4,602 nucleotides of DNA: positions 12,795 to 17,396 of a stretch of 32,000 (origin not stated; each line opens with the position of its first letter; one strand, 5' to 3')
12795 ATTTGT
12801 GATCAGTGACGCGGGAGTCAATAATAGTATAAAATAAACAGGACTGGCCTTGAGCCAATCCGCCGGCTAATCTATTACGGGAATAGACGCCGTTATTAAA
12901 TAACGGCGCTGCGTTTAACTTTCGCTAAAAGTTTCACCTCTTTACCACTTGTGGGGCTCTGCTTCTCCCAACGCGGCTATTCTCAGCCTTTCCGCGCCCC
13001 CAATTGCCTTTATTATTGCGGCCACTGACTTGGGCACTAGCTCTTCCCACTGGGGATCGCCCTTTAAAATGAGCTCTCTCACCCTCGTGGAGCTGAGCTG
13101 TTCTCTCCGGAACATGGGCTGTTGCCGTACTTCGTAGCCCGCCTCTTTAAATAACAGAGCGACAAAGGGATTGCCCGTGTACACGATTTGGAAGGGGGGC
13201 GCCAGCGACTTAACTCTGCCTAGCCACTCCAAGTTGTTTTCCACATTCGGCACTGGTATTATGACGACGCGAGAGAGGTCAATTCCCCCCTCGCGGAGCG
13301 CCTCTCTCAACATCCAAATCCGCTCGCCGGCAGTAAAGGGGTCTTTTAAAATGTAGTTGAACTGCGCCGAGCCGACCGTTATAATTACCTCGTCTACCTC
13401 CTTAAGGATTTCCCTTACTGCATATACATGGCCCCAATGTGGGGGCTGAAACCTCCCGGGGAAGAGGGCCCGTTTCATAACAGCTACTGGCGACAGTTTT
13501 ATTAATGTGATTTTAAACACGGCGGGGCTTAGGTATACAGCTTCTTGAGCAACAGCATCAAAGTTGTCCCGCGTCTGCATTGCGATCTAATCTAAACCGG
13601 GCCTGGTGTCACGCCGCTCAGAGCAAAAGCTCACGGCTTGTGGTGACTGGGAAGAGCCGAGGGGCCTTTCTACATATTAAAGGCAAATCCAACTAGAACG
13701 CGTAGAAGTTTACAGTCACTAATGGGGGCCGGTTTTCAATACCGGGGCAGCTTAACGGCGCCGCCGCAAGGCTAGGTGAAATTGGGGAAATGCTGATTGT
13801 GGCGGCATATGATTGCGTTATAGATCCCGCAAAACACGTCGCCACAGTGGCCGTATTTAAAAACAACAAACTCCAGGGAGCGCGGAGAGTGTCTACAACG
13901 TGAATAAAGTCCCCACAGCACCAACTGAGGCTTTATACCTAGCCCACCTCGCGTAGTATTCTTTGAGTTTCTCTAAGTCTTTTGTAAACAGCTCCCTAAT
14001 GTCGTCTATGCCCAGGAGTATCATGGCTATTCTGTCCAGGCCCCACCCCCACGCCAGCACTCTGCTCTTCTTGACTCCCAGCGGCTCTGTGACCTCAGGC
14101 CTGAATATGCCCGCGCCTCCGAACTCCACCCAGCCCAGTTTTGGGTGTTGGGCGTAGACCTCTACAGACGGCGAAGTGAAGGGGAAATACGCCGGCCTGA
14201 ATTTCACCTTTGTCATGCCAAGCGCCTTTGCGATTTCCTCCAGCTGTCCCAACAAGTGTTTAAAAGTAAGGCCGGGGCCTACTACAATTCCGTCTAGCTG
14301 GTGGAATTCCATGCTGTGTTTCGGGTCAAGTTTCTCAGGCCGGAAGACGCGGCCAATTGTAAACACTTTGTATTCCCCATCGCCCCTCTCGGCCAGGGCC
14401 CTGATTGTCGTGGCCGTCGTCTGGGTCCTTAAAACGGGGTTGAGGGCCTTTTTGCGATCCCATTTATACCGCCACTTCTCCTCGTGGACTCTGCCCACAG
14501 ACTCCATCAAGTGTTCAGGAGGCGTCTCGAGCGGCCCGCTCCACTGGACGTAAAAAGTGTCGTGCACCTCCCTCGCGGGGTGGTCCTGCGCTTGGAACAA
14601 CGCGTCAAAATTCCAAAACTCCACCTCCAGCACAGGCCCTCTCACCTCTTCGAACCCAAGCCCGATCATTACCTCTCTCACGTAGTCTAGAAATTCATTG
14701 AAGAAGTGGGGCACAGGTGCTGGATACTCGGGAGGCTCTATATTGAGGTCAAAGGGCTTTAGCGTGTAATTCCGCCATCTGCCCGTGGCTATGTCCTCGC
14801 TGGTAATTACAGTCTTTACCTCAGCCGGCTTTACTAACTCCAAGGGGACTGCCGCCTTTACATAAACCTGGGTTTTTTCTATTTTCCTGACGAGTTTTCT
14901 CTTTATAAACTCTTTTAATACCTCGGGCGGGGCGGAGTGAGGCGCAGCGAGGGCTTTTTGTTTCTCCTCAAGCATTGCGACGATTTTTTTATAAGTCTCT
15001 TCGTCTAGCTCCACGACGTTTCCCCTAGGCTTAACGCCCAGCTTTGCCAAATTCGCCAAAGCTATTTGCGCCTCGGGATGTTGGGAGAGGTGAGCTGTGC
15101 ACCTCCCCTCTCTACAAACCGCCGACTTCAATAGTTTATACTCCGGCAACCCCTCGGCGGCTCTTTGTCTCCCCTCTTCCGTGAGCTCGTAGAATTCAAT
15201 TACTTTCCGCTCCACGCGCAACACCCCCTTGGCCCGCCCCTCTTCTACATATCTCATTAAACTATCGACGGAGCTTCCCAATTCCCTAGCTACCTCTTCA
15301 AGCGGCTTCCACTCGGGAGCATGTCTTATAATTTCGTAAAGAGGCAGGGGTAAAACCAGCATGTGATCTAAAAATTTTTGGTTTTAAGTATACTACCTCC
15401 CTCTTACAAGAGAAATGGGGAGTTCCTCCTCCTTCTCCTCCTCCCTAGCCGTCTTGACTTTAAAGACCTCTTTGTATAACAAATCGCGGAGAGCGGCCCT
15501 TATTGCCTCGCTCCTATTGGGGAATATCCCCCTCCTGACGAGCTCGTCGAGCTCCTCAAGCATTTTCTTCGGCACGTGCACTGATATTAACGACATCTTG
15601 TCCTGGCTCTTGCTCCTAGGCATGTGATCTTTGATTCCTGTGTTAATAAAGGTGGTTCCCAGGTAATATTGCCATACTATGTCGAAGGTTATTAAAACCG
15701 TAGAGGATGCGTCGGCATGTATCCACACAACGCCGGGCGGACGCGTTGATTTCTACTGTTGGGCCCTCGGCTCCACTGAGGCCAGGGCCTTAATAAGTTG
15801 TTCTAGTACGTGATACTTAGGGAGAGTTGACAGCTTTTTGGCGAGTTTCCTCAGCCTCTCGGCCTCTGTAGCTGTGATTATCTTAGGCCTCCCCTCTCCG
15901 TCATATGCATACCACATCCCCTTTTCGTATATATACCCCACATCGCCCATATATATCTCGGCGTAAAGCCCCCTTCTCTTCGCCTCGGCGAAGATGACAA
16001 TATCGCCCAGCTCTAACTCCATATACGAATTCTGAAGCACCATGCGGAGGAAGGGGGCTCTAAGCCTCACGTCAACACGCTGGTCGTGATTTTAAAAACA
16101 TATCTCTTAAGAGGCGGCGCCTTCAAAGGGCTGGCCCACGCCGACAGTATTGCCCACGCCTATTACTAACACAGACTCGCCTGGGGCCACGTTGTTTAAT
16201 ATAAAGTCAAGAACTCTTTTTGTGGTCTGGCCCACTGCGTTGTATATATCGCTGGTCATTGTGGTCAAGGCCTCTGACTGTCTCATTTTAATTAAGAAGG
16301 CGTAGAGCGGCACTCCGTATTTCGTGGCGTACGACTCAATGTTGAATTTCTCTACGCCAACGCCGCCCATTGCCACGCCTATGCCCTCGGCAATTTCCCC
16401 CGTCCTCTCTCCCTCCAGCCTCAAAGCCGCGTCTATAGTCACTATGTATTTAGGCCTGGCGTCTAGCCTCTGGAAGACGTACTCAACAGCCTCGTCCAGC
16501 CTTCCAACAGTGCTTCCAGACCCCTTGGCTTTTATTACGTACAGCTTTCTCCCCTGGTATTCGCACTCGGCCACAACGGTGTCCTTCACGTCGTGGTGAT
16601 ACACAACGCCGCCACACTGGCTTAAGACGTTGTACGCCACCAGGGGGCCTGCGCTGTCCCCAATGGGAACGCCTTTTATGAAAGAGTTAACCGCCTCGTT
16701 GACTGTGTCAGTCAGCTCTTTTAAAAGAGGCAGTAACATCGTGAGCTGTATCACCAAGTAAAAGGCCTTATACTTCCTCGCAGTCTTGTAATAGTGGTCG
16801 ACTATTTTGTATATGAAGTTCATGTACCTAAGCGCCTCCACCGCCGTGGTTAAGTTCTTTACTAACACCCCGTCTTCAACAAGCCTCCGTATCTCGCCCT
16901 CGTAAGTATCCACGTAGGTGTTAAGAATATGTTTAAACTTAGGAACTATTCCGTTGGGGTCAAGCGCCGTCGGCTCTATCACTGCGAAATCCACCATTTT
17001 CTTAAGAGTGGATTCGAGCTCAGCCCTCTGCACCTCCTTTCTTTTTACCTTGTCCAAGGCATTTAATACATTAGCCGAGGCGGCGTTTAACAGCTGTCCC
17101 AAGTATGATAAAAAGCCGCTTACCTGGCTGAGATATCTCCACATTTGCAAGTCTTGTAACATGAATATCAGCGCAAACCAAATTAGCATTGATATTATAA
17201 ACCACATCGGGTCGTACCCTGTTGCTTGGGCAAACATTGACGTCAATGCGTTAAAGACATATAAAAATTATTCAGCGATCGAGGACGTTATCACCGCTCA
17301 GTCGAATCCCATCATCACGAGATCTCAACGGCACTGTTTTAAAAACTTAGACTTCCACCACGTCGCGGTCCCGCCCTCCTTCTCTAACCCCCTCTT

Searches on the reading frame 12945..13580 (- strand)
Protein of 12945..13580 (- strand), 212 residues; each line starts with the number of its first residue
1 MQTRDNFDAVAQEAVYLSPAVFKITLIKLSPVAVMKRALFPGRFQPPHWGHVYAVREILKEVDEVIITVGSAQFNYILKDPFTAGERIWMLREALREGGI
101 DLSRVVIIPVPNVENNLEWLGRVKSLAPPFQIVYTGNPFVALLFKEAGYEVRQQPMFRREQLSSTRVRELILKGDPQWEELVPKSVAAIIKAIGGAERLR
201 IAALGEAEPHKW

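Call 83: search_protein_families(library=pfam, max_evalue=0.001, proteins=[window:12945-13580:-])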
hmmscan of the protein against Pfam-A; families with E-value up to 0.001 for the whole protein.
window:12945-13580:- (212 aa): 1 family
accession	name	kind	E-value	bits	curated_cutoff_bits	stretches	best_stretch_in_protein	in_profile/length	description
PF01467.32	CTP_transf_like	-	1.7e-16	61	21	1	39-169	1-132/133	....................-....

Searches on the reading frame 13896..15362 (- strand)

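Call 83: search_protein_families(library=pfam, max_evalue=0.001, proteins=[window:13896-15362:-])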
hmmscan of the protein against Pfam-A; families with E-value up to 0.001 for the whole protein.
window:13896-15362:- (489 aa): 3 families
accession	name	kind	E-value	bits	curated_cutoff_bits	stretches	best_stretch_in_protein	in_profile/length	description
PF01409.25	tRNA-synt_2d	-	8e-80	268.3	19.8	1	204-468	2-245/246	tRNA synthetases class II core domain (F)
PF00152.25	tRNA-synt_2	-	6.3e-09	35.8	25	1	331-357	92-118/308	tRNA synthetases class II (D, K and N)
PF17759.6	tRNA_synthFbeta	-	1e-06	28.8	22.4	1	310-432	73-205/214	Phenylalanyl tRNA synthetase beta chain CLM domain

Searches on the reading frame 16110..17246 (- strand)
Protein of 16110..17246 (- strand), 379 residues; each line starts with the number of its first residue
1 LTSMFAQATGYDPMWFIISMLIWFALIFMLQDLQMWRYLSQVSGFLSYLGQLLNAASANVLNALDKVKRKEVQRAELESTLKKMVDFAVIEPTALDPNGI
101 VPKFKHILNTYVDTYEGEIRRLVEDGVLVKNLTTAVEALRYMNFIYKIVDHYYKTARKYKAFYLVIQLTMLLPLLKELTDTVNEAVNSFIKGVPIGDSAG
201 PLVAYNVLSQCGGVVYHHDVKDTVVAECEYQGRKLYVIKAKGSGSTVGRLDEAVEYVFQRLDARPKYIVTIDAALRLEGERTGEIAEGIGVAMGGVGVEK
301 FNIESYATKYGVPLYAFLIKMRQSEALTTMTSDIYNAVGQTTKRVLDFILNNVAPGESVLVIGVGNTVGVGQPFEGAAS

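Call 83: search_protein_families(library=pfam, max_evalue=0.001, proteins=[window:16110-17246:-])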
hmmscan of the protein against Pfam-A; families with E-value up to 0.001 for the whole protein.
window:16110-17246:- (379 aa): 2 families
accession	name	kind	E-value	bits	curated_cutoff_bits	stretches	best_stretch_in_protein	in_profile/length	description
PF23542.1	DUF1512_C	-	4.8e-71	238.7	25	1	195-370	1-174/175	Domain of unknown function (DUF1512) C-terminal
PF07431.17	DUF1512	-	9.2e-53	179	25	1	17-191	1-177/177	Protein of unknown function (DUF1512) N-terminal domain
